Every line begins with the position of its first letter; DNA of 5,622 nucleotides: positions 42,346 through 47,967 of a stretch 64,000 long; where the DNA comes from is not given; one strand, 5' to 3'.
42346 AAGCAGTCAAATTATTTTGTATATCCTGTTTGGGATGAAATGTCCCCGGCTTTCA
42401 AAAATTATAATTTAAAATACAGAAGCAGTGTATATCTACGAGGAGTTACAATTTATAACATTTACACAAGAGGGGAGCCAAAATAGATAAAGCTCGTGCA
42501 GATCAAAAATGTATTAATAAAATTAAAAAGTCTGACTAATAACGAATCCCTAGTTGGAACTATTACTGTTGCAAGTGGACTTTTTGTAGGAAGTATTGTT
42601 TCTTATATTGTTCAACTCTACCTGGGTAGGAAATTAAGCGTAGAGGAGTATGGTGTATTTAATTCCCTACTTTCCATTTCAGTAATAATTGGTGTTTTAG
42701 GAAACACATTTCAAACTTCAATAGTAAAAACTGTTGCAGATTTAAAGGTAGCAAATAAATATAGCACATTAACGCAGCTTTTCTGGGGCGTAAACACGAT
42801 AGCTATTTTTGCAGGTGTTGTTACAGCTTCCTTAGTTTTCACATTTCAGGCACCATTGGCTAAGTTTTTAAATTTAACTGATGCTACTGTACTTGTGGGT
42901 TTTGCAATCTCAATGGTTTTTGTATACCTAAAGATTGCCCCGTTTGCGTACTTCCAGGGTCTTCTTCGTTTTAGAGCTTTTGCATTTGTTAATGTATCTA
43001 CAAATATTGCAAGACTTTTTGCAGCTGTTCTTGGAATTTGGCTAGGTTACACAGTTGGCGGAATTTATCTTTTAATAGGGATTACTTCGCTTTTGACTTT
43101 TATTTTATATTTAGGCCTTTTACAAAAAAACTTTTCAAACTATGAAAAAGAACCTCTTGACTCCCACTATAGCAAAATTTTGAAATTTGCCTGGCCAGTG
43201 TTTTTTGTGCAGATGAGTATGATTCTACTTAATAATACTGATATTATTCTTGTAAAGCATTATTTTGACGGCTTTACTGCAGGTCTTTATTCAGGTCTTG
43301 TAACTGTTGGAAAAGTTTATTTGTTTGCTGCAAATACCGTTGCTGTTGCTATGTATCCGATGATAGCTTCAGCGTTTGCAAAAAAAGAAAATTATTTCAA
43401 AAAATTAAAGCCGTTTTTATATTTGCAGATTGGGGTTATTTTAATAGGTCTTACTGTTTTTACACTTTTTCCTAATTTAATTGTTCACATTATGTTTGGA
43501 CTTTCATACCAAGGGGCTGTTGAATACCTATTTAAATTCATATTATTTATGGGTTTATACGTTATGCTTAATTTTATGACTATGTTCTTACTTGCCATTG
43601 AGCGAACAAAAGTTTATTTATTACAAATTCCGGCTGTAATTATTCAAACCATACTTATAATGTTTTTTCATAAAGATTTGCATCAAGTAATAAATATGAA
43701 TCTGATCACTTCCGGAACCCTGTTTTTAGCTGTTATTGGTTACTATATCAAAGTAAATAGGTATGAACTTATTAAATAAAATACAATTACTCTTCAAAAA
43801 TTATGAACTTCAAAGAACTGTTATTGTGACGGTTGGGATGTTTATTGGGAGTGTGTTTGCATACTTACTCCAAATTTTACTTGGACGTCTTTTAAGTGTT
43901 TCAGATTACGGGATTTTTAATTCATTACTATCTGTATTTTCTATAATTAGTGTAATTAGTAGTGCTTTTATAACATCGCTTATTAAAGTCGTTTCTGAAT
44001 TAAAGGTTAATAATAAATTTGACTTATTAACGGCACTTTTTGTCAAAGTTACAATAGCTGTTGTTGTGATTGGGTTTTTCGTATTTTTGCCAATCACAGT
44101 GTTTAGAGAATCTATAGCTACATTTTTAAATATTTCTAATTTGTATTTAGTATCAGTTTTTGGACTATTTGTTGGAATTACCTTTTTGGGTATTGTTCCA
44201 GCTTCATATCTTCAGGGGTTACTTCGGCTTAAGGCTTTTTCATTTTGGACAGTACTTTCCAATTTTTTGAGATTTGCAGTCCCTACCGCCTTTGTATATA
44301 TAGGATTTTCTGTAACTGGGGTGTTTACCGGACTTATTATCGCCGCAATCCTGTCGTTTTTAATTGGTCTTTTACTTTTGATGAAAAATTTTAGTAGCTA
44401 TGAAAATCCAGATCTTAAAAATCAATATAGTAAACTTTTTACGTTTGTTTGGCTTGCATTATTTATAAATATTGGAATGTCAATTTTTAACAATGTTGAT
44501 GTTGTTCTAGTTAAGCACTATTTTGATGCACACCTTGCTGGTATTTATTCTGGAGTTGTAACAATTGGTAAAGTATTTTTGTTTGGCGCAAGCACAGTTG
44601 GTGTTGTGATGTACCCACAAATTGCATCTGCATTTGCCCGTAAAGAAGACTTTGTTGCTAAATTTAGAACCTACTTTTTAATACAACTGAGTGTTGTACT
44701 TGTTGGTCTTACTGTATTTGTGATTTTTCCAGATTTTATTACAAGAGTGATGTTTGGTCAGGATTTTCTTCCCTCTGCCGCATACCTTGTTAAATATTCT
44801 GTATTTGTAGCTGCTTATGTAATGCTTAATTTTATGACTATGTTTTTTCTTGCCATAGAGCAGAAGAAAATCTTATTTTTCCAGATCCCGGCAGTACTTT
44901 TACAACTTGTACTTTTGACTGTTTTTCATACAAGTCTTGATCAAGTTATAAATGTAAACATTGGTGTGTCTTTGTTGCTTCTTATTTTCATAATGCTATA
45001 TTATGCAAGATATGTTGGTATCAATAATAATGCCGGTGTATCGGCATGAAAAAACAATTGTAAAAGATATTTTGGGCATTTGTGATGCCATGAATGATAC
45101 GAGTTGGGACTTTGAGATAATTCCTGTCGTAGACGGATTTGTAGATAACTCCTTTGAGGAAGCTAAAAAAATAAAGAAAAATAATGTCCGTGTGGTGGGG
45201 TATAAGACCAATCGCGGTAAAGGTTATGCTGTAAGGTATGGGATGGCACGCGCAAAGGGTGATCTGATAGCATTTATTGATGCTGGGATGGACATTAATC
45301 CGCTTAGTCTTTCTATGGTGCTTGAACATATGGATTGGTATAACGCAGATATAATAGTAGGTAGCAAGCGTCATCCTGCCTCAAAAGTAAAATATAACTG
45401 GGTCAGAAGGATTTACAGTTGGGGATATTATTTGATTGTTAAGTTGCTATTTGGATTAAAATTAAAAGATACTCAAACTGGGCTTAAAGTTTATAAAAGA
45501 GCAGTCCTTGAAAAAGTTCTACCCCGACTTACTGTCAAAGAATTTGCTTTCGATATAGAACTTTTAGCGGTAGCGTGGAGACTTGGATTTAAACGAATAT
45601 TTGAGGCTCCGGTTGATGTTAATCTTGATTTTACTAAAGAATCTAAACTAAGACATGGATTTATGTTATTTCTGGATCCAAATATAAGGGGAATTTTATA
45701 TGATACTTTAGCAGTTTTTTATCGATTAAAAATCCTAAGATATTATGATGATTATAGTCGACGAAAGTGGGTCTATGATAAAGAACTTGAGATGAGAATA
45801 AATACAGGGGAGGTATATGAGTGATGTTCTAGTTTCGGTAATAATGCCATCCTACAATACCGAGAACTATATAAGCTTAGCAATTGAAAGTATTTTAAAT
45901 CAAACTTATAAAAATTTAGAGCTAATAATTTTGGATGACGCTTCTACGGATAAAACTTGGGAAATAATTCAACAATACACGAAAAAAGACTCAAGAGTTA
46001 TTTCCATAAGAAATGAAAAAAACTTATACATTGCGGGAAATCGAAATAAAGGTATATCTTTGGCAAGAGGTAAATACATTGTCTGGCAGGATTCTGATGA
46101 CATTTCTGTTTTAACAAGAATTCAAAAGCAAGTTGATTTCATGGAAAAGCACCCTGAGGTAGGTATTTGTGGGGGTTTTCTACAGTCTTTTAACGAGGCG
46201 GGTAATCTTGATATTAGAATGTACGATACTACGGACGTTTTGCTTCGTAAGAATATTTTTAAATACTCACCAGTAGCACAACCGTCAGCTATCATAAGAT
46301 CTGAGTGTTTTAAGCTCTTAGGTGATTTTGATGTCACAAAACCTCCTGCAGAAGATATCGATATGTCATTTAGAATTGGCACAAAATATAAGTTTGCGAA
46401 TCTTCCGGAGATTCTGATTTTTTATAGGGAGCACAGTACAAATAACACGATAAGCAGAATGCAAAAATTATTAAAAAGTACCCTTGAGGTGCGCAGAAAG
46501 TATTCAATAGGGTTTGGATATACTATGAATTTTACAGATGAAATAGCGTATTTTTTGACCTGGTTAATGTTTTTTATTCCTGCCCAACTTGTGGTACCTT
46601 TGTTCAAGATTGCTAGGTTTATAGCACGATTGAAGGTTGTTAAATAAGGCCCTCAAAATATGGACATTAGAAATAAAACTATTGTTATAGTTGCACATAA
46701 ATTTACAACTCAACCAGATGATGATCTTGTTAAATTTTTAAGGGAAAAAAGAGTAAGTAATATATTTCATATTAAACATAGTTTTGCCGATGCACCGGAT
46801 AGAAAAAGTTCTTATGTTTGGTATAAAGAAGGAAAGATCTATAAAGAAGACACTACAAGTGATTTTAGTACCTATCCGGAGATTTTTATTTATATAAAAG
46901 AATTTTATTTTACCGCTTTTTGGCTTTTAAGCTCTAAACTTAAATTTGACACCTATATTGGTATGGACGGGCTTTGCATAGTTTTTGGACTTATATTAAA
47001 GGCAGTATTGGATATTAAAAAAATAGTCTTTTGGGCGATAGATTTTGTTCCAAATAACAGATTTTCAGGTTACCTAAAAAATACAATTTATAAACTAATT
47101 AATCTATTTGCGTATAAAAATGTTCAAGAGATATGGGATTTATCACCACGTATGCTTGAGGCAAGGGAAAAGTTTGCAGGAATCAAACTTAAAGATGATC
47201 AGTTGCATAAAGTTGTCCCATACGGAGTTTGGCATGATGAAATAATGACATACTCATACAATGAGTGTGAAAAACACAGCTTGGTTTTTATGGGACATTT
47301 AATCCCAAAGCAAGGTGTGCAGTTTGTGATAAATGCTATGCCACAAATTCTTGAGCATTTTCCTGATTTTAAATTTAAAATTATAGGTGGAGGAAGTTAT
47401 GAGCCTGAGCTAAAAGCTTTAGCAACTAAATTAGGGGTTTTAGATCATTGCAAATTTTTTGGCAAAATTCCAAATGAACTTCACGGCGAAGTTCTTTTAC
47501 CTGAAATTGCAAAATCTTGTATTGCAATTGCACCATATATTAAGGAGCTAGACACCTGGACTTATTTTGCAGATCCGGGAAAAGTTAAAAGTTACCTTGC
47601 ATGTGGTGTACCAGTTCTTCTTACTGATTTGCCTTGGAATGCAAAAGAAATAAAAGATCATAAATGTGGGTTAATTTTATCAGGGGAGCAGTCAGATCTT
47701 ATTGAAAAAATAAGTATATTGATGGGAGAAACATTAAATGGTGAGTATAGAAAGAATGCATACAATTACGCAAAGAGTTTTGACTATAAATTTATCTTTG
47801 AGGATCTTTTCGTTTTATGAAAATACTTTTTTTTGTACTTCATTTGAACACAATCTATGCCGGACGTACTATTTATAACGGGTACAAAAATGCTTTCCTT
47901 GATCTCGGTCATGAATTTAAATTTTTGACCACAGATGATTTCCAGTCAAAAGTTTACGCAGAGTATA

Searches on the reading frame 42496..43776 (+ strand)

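Call 16: search_protein_families(library=pfam, proteins=[window:42496-43776:+], max_evalue=0.01)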
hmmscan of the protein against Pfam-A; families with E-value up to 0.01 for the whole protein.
window:42496-43776:+ (427 aa): 3 families
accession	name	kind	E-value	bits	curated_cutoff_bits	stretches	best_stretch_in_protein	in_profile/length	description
PF01943.22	Polysacc_synt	-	9.8e-12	45.3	28.2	1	21-292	4-272/274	Polysaccharide biosynthesis protein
PF13440.11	Polysacc_synt_3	-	7.9e-10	38.9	23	1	43-342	2-292/293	Polysaccharide biosynthesis protein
PF03176.21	MMPL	-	0.0053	16.2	20.5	1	262-330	238-300/333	MMPL family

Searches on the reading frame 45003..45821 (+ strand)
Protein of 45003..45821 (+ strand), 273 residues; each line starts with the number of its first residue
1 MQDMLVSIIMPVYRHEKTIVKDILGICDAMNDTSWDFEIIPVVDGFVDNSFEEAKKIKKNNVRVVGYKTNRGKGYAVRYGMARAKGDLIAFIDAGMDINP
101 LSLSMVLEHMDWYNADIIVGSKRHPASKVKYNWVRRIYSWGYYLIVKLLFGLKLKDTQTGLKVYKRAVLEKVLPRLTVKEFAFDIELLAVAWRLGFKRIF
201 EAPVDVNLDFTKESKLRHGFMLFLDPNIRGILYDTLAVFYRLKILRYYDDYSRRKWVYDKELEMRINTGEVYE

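Call 16: search_protein_families(library=pfam, proteins=[window:45003-45821:+], max_evalue=0.01)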
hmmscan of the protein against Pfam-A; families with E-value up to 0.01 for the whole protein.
window:45003-45821:+ (273 aa): 2 families
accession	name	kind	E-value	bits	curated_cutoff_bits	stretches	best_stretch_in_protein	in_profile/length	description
PF00535.33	Glycos_transf_2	-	2.5e-21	76.8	23.3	1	7-172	1-167/168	Glycosyl transferase family 2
PF10111.15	Glyco_tranf_2_2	-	3.3e-05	24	27.3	1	7-95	1-91/276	Glycosyltransferase like family 2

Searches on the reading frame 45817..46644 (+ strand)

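Call 16: search_protein_families(library=pfam, proteins=[window:45817-46644:+], max_evalue=0.01)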
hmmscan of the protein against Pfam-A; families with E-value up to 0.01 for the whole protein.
window:45817-46644:+ (276 aa): 4 families
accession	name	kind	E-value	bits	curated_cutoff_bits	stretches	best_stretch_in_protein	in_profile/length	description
PF00535.33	Glycos_transf_2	-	3.8e-39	134.7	23.3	1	7-131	1-125/168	Glycosyl transferase family 2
PF10111.15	Glyco_tranf_2_2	-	3.9e-16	59.8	27.3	1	7-209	1-221/276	Glycosyltransferase like family 2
PF13641.12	Glyco_tranf_2_3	-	1.6e-11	45.1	27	1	6-187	3-194/230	Glycosyltransferase like family 2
PF13632.12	Glyco_trans_2_3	-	6e-05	23.4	27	1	91-269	5-184/198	Glycosyl transferase family group 2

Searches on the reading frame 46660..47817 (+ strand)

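Call 19: search_protein_families(library=pfam, proteins=[window:46660-47817:+], max_evalue=0.01)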
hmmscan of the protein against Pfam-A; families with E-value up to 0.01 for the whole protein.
window:46660-47817:+ (386 aa): 2 families
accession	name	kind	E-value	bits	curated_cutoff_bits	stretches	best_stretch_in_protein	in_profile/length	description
PF00534.26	Glycos_transf_1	-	1.5e-18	67.4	26.4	2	206-273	16-84/172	Glycosyl transferases group 1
PF13692.12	Glyco_trans_1_4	-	8.1e-18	65.5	27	1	206-355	2-140/142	Glycosyl transferases group 1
